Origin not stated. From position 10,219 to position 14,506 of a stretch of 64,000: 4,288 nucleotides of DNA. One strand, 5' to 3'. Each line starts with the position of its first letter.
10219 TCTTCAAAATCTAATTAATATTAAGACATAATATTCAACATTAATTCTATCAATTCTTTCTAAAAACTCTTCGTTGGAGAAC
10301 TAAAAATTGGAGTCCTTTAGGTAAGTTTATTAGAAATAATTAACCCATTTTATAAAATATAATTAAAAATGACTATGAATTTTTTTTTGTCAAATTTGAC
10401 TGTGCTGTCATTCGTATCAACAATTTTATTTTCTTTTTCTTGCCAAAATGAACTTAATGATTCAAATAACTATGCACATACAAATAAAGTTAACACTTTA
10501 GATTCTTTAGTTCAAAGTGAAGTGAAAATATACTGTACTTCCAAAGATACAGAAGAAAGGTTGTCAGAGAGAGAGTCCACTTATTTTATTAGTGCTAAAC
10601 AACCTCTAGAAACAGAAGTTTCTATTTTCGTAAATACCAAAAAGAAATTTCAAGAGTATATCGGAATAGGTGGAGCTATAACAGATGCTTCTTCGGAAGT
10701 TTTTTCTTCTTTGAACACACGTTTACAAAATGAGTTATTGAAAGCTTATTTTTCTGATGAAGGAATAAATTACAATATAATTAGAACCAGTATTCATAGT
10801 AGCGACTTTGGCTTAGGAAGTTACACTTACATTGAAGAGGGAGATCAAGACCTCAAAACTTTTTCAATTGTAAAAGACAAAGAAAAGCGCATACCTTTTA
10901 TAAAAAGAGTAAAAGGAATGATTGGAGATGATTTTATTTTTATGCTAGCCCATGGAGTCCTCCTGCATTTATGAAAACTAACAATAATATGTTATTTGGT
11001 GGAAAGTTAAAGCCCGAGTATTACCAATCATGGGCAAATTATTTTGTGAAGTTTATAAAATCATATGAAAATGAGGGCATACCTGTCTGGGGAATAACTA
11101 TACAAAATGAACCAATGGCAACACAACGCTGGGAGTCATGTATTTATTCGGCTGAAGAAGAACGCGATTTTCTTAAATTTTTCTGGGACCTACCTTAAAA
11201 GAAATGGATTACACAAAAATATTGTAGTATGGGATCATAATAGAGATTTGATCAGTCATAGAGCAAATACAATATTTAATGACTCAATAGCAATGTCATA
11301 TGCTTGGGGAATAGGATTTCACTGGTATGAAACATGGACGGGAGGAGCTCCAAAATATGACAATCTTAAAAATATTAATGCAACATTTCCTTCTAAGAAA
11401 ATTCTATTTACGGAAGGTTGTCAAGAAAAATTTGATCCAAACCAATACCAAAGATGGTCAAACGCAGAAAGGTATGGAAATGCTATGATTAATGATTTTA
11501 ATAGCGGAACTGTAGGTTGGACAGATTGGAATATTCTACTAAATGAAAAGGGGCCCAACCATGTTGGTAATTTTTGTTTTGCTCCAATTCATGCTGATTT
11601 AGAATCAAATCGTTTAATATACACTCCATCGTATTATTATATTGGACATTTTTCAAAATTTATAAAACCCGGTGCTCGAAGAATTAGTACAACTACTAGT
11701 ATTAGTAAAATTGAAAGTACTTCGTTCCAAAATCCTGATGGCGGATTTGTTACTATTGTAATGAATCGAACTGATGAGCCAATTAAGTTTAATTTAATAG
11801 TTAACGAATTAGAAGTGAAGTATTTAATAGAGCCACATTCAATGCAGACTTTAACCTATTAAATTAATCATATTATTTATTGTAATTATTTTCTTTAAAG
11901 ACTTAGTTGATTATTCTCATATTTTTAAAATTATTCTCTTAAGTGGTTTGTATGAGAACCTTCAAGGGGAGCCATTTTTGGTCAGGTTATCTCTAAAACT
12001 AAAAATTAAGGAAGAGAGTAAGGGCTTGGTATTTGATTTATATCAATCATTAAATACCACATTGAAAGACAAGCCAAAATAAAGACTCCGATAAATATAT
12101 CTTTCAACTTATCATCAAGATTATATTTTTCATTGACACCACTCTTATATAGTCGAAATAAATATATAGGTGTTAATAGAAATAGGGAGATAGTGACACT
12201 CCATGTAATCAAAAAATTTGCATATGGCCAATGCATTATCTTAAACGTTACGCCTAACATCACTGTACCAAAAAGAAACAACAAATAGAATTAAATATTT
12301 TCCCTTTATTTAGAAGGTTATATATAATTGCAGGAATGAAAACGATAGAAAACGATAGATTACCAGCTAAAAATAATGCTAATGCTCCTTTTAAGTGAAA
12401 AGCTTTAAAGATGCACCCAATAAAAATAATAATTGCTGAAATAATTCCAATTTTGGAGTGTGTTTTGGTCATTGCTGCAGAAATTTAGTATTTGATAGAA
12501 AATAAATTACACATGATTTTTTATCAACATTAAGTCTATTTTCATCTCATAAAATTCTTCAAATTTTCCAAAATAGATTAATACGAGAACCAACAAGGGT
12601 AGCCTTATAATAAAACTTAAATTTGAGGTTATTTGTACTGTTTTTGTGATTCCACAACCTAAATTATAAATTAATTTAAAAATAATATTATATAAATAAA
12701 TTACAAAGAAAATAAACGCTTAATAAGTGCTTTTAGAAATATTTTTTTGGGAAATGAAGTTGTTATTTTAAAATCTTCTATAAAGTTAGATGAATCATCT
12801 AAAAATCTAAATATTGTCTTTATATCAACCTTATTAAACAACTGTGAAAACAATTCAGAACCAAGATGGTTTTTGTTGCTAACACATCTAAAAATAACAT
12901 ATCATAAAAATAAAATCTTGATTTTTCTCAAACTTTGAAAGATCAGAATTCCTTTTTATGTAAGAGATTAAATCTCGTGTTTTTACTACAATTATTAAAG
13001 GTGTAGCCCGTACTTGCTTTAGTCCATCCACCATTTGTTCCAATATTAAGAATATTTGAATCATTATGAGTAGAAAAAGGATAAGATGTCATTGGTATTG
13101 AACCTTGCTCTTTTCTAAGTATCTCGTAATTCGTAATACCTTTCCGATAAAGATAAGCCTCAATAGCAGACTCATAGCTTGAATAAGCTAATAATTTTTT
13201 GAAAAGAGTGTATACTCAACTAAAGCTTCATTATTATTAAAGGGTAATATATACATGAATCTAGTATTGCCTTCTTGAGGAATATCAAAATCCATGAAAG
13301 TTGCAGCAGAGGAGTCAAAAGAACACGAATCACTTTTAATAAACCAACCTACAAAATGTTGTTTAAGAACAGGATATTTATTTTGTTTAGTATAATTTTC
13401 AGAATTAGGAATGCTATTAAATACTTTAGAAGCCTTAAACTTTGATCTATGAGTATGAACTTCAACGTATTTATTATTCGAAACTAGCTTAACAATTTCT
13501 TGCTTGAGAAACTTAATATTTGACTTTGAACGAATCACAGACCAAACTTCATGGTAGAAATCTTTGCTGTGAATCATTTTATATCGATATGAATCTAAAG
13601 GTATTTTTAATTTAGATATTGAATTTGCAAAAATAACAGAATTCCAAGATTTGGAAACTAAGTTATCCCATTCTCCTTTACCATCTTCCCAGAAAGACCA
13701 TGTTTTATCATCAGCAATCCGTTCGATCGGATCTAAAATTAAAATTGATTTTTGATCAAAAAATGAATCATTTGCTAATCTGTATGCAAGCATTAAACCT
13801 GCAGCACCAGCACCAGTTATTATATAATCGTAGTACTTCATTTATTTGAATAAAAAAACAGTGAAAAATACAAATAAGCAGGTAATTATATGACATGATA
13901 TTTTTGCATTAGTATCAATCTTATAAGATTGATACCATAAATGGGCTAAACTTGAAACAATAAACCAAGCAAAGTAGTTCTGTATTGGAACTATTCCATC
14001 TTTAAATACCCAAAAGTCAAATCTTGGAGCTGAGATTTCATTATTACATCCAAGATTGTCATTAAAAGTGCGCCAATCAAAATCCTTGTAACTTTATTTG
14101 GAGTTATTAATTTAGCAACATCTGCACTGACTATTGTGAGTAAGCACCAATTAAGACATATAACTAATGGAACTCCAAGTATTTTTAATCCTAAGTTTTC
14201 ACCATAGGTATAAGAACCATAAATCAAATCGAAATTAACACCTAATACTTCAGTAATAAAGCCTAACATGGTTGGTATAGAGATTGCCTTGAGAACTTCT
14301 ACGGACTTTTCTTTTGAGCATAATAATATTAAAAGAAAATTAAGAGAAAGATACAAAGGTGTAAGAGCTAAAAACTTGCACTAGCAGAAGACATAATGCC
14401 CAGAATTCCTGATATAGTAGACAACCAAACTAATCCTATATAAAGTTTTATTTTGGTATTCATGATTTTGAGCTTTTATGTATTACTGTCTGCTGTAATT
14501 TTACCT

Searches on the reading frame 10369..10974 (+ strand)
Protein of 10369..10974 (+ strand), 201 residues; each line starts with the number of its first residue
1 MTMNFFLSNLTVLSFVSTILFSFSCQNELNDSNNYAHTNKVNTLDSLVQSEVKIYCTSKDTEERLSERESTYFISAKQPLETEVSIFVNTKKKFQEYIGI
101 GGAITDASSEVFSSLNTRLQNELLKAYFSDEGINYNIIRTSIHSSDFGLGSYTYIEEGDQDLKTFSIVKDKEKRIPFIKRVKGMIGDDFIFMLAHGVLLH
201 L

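Call 78: search_protein_families(library=pfam, proteins=[window:10369-10974:+], max_evalue=0.0001)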
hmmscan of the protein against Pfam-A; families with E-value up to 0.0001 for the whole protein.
window:10369-10974:+ (201 aa): 1 family
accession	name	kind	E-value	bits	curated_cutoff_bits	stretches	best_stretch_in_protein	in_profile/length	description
PF02055.22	Glyco_hydro_30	-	1.3e-17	64.3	23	1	99-183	3-89/348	Glycosyl hydrolase family 30 TIM-barrel domain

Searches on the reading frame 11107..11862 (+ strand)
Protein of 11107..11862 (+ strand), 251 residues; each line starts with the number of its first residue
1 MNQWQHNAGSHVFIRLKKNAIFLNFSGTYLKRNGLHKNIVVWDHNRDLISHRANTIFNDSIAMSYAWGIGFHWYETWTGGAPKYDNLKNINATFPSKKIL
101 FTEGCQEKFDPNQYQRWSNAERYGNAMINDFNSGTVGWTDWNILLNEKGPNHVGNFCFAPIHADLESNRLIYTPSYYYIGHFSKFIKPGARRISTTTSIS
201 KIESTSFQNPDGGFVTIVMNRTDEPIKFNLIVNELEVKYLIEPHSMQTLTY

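Call 78: search_protein_families(library=pfam, proteins=[window:11107-11862:+], max_evalue=0.0001)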
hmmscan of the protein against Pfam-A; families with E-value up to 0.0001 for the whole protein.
window:11107-11862:+ (251 aa): 2 families
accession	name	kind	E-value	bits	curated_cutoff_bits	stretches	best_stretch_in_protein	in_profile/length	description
PF02055.22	Glyco_hydro_30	-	2.9e-26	92.7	23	1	35-186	197-348/348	Glycosyl hydrolase family 30 TIM-barrel domain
PF17189.10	Glyco_hydro_30C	-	2.3e-15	56.9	22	1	189-249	1-65/65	Glycosyl hydrolase family 30 beta sandwich domain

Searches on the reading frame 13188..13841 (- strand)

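Call 78: search_protein_families(library=pfam, proteins=[window:13188-13841:-], max_evalue=0.0001)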
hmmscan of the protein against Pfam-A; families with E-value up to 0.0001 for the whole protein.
window:13188-13841:- (217 aa): 1 family
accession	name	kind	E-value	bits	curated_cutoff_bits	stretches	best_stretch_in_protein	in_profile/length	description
PF05834.18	Lycopene_cycl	-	1.4e-32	113.7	23.4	1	5-215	1-208/380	Lycopene cyclase protein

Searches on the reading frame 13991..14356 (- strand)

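Call 78: search_protein_families(library=pfam, proteins=[window:13991-14356:-], max_evalue=0.0001)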
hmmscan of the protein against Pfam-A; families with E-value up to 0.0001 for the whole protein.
window:13991-14356:- (121 aa): 1 family
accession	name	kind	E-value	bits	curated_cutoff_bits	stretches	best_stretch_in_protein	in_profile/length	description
PF04240.17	Caroten_synth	-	2.6e-17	63.9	25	1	13-109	18-119/209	Carotenoid biosynthesis protein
